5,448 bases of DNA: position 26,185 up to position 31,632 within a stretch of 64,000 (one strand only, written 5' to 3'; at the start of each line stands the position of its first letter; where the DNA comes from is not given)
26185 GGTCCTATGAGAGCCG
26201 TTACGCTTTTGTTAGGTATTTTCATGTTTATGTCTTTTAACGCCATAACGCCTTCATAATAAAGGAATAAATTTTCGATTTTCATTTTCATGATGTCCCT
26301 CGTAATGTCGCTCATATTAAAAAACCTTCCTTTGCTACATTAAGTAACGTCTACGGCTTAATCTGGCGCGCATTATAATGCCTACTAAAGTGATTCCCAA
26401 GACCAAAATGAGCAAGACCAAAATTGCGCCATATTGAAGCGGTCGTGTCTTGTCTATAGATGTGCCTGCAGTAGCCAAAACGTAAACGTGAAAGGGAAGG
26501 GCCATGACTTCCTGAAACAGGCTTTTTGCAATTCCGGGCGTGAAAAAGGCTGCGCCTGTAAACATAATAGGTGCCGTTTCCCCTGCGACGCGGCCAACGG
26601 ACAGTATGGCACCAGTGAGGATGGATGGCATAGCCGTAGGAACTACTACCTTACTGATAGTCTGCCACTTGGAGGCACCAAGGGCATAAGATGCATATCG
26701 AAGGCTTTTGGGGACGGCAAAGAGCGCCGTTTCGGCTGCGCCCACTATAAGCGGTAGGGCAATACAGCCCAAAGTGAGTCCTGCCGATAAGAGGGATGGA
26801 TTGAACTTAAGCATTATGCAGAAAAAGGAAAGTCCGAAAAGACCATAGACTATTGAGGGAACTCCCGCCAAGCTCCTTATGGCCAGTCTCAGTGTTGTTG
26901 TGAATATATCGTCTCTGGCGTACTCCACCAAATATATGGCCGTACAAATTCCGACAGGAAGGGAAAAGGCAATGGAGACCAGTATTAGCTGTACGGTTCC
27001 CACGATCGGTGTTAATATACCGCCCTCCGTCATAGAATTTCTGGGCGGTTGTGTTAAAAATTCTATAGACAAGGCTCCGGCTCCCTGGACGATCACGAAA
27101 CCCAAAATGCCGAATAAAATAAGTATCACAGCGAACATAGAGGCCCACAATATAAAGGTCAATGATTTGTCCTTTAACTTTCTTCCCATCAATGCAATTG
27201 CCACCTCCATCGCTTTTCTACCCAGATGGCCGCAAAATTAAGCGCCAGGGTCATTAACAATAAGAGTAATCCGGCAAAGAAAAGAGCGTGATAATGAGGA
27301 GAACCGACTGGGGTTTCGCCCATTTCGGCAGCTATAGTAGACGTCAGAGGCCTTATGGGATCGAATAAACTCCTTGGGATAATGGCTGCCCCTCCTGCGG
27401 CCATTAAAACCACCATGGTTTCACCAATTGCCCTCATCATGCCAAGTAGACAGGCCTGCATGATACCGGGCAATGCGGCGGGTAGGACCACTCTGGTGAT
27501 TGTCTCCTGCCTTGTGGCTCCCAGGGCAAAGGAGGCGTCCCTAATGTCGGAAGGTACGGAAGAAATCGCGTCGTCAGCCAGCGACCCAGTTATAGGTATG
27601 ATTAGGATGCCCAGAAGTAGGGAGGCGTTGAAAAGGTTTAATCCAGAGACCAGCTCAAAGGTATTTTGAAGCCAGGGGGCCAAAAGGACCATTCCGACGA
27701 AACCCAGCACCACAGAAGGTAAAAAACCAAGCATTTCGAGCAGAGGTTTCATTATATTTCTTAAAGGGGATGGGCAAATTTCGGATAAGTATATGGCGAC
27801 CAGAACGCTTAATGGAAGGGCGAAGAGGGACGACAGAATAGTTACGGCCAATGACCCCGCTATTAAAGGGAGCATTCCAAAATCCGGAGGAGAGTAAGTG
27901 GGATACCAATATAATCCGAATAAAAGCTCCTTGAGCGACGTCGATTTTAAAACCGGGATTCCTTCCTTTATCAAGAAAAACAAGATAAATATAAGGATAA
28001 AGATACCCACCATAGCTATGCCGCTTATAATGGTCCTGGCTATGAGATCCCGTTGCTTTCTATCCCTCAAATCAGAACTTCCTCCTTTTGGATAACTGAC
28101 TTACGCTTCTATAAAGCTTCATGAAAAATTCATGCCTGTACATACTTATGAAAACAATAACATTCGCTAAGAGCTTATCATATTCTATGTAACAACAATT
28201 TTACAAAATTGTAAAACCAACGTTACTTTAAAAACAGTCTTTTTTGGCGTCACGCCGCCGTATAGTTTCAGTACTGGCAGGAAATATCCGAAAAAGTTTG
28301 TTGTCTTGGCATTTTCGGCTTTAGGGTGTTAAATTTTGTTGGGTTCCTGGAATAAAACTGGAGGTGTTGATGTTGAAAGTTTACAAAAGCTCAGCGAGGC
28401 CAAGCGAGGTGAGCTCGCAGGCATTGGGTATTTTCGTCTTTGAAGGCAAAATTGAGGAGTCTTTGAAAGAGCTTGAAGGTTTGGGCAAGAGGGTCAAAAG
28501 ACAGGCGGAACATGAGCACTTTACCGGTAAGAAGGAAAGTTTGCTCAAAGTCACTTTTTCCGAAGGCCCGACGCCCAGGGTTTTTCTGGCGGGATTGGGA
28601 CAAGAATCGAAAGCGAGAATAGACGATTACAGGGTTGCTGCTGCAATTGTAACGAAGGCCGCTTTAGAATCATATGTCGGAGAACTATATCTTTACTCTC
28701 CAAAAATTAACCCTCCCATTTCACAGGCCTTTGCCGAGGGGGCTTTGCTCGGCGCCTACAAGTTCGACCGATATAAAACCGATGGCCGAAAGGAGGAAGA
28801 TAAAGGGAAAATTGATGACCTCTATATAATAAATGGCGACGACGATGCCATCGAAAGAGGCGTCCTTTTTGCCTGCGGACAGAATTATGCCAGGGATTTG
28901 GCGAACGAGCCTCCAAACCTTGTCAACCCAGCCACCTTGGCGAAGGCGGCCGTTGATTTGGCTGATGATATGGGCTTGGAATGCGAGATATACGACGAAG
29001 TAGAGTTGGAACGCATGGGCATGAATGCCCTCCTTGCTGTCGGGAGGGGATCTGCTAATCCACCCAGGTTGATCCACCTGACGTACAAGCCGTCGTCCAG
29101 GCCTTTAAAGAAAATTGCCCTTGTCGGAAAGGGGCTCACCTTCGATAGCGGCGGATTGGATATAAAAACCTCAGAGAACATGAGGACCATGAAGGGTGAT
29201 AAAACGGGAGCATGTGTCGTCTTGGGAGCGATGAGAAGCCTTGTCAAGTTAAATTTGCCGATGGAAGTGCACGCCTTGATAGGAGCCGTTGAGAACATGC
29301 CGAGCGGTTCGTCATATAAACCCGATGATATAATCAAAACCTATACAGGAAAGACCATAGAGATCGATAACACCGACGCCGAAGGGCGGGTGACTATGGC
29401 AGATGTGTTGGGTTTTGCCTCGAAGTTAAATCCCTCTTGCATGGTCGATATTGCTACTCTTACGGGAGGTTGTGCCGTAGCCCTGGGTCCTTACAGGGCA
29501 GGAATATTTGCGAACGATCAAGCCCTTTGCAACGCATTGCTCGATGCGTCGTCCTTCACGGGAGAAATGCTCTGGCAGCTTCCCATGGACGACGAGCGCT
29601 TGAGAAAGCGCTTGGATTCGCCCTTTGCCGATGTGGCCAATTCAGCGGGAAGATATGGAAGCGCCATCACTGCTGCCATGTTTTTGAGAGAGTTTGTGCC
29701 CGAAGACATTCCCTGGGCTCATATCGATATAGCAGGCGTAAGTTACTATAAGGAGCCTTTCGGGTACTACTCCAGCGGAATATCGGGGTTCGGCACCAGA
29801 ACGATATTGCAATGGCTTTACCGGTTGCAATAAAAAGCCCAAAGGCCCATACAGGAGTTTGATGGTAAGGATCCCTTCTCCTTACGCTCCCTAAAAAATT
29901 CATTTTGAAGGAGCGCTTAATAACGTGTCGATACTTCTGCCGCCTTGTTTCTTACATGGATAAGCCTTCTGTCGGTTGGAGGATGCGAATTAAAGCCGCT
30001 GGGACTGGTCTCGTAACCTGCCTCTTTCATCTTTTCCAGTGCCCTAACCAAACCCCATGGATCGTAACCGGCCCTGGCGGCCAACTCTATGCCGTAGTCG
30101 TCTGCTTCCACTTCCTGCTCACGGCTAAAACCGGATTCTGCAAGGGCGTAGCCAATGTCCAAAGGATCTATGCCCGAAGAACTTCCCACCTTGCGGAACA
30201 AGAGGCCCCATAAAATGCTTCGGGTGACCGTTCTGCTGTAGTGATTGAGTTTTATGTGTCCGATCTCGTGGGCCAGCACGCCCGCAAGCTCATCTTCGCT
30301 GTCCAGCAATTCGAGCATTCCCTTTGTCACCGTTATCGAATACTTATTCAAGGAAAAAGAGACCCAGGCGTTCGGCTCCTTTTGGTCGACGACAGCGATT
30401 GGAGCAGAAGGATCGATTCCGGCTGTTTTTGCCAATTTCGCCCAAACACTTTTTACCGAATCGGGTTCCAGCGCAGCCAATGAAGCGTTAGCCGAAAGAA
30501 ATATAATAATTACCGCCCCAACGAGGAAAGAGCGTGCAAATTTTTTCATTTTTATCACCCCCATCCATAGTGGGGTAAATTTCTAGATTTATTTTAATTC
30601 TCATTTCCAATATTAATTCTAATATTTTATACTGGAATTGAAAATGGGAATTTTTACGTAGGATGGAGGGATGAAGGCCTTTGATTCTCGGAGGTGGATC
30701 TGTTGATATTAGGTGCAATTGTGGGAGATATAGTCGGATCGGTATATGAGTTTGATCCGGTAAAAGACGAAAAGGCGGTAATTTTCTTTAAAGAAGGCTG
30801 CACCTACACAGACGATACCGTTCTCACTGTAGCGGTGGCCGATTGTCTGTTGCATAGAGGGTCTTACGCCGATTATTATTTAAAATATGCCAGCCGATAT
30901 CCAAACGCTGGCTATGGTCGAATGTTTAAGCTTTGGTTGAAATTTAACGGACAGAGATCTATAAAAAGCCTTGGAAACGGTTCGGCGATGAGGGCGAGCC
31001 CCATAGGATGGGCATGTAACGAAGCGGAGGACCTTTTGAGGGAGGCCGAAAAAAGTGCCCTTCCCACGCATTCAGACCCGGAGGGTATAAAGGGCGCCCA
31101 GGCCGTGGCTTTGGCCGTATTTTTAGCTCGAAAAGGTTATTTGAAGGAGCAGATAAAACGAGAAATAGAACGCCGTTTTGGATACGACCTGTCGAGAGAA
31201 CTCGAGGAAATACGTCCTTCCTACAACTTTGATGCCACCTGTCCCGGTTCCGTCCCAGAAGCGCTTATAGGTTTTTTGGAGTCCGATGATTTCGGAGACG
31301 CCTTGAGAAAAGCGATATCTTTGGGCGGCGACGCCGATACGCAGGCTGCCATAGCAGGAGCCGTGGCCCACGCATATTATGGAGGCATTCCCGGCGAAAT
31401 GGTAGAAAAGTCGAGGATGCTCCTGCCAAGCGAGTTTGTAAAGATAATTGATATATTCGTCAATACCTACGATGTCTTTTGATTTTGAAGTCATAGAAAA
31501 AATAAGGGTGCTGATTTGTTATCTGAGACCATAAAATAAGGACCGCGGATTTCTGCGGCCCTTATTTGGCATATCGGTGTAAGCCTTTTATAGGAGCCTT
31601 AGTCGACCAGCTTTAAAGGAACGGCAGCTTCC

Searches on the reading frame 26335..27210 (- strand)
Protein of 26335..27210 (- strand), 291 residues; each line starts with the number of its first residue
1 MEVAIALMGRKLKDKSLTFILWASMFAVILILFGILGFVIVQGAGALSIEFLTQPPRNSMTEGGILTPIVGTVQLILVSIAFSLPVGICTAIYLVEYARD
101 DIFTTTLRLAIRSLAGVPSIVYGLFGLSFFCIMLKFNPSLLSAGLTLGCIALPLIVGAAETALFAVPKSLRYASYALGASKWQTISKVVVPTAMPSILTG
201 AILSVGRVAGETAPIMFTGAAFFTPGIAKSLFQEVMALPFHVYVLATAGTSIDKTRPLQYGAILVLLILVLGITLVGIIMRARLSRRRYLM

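Call 17: search_protein_families(library=pfam, proteins=[window:26335-27210:-], max_evalue=0.000001)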
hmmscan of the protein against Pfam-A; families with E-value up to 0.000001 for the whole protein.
window:26335-27210:- (291 aa): 1 family
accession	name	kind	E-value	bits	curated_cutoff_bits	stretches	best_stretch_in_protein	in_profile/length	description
PF00528.27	BPD_transp_1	-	3.4e-15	56.7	26.4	1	85-287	3-181/184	Binding-protein-dependent transport system inner membrane component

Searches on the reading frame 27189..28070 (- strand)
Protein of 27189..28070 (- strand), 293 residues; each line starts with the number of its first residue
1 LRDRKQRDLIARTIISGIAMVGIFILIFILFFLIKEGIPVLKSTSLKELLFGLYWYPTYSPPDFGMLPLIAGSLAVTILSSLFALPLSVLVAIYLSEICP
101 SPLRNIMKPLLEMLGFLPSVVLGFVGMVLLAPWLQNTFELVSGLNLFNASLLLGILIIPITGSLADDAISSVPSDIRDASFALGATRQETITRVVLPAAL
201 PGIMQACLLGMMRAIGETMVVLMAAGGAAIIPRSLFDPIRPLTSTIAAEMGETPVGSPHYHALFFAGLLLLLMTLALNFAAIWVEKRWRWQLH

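Call 17: search_protein_families(library=pfam, proteins=[window:27189-28070:-], max_evalue=0.000001)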
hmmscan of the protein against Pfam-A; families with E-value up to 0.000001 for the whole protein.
window:27189-28070:- (293 aa): 1 family
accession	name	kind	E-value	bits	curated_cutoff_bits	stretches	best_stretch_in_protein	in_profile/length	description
PF00528.27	BPD_transp_1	-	1.2e-14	54.9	26.4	1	97-289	10-183/184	Binding-protein-dependent transport system inner membrane component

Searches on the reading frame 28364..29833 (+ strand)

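Call 17: search_protein_families(library=pfam, proteins=[window:28364-29833:+], max_evalue=0.000001)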
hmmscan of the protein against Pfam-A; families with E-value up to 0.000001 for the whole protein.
window:28364-29833:+ (489 aa): 2 families
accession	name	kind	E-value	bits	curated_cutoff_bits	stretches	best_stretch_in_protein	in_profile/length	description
PF00883.26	Peptidase_M17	-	6.5e-117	390.7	25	1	174-481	1-309/310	Cytosol aminopeptidase family, catalytic domain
PF02789.23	Peptidase_M17_N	-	3e-19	69.6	23.4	1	23-140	2-128/129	Cytosol aminopeptidase family, N-terminal domain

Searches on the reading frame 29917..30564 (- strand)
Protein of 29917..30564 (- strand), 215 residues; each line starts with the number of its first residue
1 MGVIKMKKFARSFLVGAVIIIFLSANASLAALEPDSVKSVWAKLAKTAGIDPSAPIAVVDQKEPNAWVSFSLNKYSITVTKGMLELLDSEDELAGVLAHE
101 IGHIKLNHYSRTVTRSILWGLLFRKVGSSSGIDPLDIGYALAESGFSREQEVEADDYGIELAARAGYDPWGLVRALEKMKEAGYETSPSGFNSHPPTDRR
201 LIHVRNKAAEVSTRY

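Call 17: search_protein_families(library=pfam, proteins=[window:29917-30564:-], max_evalue=0.000001)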
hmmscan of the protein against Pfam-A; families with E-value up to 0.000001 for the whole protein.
window:29917-30564:- (215 aa): 1 family
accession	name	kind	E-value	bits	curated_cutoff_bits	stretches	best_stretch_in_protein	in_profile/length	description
PF01435.24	Peptidase_M48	-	2.5e-27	96.4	20.3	1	35-206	5-184/186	Peptidase family M48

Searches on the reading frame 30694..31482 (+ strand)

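Call 17: search_protein_families(library=pfam, proteins=[window:30694-31482:+], max_evalue=0.000001)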
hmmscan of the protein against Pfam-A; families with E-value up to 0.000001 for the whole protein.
window:30694-31482:+ (262 aa): 1 family
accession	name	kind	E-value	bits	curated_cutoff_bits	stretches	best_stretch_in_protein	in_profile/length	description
PF03747.19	ADP_ribosyl_GH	-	2.2e-35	123.2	26.2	1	5-233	3-285/287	ADP-ribosylglycohydrolase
